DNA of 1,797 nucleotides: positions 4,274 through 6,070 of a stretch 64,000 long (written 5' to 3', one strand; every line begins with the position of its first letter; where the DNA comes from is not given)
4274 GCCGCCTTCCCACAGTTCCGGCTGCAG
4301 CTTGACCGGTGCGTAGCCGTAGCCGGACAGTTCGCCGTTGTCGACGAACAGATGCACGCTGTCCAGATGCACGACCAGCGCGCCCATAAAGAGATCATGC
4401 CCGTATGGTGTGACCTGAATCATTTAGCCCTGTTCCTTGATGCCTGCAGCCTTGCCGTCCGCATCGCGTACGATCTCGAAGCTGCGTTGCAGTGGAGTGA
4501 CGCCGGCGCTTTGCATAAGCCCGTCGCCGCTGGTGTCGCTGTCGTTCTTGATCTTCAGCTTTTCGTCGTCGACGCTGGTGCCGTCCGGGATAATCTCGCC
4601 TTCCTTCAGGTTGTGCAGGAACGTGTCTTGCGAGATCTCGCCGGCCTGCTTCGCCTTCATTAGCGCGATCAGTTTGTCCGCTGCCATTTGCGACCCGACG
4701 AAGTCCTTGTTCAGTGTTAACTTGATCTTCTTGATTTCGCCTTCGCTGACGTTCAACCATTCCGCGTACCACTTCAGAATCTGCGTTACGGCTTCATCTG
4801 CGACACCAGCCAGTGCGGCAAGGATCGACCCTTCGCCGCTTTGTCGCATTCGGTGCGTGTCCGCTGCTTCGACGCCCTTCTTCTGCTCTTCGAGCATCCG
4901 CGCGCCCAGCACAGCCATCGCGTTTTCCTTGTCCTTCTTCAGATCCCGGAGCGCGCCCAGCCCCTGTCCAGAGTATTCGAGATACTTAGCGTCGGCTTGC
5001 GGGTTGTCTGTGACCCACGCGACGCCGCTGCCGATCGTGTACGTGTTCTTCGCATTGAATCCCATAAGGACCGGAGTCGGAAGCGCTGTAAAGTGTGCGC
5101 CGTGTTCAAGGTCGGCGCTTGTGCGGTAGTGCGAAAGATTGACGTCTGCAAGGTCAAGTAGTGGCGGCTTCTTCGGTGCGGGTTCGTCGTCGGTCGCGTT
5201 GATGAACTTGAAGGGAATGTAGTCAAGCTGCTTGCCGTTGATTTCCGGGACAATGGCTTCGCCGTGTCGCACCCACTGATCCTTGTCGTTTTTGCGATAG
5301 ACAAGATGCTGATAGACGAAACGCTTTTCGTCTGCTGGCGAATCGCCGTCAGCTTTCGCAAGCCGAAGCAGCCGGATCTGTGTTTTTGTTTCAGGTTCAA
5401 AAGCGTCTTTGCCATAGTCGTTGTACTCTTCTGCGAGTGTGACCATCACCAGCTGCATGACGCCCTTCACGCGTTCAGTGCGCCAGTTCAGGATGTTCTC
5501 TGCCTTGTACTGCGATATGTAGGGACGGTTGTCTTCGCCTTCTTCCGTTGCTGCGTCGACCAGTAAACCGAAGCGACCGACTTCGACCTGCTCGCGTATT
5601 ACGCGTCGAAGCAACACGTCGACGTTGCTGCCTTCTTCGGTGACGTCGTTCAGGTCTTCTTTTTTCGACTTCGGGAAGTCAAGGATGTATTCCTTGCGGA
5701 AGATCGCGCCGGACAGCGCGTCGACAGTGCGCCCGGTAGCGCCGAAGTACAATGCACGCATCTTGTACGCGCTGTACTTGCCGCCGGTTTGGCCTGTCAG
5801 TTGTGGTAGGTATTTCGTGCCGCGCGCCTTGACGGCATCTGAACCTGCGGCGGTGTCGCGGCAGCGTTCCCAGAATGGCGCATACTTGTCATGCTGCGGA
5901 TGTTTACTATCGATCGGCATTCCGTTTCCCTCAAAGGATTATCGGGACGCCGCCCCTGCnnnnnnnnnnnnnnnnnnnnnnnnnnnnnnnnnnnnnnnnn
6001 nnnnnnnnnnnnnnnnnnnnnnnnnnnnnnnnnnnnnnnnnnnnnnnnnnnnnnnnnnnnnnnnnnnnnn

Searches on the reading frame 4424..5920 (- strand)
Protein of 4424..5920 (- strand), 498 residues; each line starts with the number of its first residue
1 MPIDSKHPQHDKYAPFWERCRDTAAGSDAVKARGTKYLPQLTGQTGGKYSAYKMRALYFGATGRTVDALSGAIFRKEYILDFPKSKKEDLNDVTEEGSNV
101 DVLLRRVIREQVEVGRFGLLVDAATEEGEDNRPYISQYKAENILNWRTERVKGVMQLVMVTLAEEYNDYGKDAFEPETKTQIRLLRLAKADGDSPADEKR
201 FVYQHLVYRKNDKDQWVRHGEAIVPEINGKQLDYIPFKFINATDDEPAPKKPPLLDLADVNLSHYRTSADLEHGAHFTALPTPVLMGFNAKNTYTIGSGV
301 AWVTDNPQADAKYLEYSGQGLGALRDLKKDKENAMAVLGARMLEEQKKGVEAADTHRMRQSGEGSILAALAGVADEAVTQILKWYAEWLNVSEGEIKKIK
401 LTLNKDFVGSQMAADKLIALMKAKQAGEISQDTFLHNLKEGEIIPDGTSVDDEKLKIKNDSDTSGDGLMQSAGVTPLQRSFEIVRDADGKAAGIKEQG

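Call 8: search_protein_families(library=phrogs, proteins=[window:4424-5920:-])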
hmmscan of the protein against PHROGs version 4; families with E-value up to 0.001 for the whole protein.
window:4424-5920:- (498 aa): 3 families
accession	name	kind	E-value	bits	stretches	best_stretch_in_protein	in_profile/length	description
phrog_145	-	head and packaging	1.5e-126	424.1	1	1-473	8-478/493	portal protein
phrog_2417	-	unknown function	1.1e-29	104.7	1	3-247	6-242/242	-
phrog_2469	-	unknown function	2.2e-07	31.8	1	330-462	9-137/142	-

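Call 39: find_encoding_contigs(protein=window:4424-5920:-, flank=10000, max_places=1)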
Protein window:4424-5920:- (498 aa): 6 contigs read that carry it; 1 place shown.
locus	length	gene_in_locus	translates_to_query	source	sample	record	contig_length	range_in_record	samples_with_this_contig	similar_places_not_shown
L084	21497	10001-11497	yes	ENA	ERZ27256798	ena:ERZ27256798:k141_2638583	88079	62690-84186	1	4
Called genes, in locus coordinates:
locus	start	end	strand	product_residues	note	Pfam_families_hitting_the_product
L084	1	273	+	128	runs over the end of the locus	-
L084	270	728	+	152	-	-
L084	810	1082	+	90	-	-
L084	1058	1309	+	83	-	PF14354:Lar_restr_allev (weak)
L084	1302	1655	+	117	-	-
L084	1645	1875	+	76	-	-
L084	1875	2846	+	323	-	PF01145:Band_7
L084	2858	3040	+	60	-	-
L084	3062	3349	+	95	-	-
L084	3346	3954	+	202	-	-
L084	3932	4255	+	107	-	PF03819:MazG (faint)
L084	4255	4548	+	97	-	-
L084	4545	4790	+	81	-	-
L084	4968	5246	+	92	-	-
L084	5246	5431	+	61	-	-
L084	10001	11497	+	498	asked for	PF13264:DUF4055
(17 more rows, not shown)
